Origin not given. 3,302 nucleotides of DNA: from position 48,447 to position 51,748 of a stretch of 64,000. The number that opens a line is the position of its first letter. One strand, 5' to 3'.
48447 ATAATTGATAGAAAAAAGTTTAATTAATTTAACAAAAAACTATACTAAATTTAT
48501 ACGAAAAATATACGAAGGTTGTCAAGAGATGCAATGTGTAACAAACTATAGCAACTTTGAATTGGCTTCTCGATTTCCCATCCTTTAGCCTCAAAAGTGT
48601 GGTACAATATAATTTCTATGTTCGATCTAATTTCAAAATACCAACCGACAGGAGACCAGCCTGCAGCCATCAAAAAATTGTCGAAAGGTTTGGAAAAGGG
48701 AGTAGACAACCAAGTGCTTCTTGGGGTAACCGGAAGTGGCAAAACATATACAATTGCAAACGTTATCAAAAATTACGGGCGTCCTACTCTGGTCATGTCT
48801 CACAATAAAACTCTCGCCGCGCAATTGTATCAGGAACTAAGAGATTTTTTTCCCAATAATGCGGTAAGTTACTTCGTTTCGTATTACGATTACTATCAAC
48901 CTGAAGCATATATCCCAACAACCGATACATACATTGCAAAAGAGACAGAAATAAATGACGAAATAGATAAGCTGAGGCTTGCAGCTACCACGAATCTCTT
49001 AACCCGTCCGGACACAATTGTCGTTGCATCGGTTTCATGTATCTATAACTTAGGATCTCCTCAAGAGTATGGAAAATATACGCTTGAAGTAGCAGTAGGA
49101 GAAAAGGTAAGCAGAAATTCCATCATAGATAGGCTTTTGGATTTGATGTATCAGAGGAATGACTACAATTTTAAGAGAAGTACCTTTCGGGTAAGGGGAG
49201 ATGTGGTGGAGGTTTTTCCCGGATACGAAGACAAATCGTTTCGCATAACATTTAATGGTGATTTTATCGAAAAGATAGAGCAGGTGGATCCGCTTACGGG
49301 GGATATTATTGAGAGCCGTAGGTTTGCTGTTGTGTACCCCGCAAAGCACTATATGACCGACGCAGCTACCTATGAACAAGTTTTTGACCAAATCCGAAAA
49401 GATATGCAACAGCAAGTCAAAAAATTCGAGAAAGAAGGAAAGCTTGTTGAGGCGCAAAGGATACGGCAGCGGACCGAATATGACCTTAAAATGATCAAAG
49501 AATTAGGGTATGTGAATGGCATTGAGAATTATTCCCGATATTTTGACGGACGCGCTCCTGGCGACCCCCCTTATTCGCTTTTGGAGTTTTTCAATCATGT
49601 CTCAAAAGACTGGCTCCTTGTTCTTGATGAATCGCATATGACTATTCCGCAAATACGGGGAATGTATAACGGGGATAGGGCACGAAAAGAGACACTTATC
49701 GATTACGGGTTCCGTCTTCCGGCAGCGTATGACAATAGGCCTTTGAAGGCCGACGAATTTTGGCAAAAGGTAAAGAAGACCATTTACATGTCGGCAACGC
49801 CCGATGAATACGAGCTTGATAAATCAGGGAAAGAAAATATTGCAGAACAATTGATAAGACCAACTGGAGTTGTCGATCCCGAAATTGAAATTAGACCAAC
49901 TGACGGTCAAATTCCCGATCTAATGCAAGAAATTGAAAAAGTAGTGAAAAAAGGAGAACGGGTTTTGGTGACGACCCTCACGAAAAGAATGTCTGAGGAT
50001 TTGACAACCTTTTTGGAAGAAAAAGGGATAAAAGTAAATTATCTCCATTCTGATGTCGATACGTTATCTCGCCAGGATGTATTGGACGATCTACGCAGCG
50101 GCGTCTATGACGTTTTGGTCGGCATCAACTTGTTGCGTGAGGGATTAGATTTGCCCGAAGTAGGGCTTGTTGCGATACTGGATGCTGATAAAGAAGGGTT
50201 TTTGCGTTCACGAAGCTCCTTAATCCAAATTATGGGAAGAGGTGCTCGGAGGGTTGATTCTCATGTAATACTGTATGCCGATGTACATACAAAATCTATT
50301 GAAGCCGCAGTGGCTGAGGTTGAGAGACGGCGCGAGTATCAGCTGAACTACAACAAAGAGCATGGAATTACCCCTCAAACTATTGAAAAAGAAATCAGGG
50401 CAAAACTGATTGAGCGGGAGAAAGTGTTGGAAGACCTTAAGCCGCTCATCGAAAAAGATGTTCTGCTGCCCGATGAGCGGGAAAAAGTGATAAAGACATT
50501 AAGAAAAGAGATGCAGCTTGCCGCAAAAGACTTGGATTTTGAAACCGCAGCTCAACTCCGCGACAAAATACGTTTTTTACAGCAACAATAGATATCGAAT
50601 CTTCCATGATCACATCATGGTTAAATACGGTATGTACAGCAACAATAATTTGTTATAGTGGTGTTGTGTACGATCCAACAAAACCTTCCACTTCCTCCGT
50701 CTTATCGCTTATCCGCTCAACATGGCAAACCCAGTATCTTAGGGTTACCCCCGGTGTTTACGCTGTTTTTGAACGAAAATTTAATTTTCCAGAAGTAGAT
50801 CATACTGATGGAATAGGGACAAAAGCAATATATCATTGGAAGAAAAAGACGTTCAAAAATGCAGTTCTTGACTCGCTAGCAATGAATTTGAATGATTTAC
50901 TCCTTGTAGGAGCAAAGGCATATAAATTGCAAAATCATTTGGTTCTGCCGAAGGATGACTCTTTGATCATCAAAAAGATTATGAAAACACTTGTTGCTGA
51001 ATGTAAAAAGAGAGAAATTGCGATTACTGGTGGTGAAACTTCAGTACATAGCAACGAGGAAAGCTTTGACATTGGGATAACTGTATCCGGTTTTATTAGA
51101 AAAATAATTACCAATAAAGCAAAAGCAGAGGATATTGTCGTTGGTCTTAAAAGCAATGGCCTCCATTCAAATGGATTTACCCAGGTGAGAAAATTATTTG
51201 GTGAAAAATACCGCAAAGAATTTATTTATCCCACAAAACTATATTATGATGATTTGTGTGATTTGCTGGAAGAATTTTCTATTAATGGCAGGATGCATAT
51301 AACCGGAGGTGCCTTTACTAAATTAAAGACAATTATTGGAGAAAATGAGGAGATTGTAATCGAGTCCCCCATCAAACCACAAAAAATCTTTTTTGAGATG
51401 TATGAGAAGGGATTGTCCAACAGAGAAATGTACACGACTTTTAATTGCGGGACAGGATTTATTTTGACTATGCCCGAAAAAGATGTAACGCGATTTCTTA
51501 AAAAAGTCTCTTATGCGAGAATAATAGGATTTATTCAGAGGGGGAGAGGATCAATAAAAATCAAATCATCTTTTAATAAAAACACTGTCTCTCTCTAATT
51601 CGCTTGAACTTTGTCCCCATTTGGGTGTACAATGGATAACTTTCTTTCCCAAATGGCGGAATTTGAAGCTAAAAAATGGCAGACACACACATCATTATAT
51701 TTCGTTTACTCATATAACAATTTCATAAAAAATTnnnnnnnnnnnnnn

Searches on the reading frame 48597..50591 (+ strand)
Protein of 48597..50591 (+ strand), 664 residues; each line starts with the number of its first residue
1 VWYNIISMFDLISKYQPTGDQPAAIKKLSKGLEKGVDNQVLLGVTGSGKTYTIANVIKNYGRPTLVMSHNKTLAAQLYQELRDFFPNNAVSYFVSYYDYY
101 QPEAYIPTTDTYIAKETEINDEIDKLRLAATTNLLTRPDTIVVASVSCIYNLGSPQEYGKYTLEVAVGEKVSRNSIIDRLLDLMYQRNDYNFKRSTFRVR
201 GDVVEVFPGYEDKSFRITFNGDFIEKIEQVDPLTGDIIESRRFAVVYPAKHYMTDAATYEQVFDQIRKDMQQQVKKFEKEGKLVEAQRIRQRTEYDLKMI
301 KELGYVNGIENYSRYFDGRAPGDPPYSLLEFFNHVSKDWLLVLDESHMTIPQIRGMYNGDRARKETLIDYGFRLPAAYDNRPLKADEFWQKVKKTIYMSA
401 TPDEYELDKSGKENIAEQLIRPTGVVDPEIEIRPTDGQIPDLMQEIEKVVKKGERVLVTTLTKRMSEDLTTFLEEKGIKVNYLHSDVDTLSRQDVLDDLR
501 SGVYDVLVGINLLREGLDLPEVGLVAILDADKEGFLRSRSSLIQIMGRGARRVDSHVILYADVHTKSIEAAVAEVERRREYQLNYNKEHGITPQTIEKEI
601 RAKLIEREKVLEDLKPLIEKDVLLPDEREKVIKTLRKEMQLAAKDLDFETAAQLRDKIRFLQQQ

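Call 70: search_protein_families(library=pfam, proteins=[window:48597-50591:+], max_evalue=0.001)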
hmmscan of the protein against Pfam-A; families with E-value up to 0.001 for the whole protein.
window:48597-50591:+ (664 aa): 6 families
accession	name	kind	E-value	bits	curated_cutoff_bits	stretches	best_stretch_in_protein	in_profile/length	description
PF17757.6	UvrB_inter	-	3.9e-28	97.8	22.9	1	163-252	1-91/91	UvrB interaction domain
PF00271.37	Helicase_C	-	6.7e-20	71.8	23.5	1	445-551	9-108/110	Helicase conserved C-terminal domain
PF12344.14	UvrB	-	7.1e-19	67.8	27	1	559-601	1-43/43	Ultra-violet resistance protein B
PF02151.25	UVR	-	5.4e-11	42.3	21.5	1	629-664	1-36/36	UvrB/uvrC motif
PF04851.21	ResIII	-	1.5e-10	41.7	22.5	1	16-91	3-83/164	Type III restriction enzyme, res subunit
PF00270.35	DEAD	-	2.4e-07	31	26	1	20-91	3-77/167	DEAD/DEAH box helicase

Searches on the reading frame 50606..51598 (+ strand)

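Call 70: search_protein_families(library=pfam, proteins=[window:50606-51598:+], max_evalue=0.001)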
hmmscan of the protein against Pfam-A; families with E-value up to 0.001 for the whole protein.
window:50606-51598:+ (330 aa): 2 families
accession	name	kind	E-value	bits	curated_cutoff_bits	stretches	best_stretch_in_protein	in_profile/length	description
PF02769.27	AIRS_C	-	8.9e-13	49.1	23.1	1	173-313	1-148/156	AIR synthase related protein, C-terminal domain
PF00586.29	AIRS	-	5.6e-12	46.5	24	1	66-163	18-111/112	AIR synthase related protein, N-terminal domain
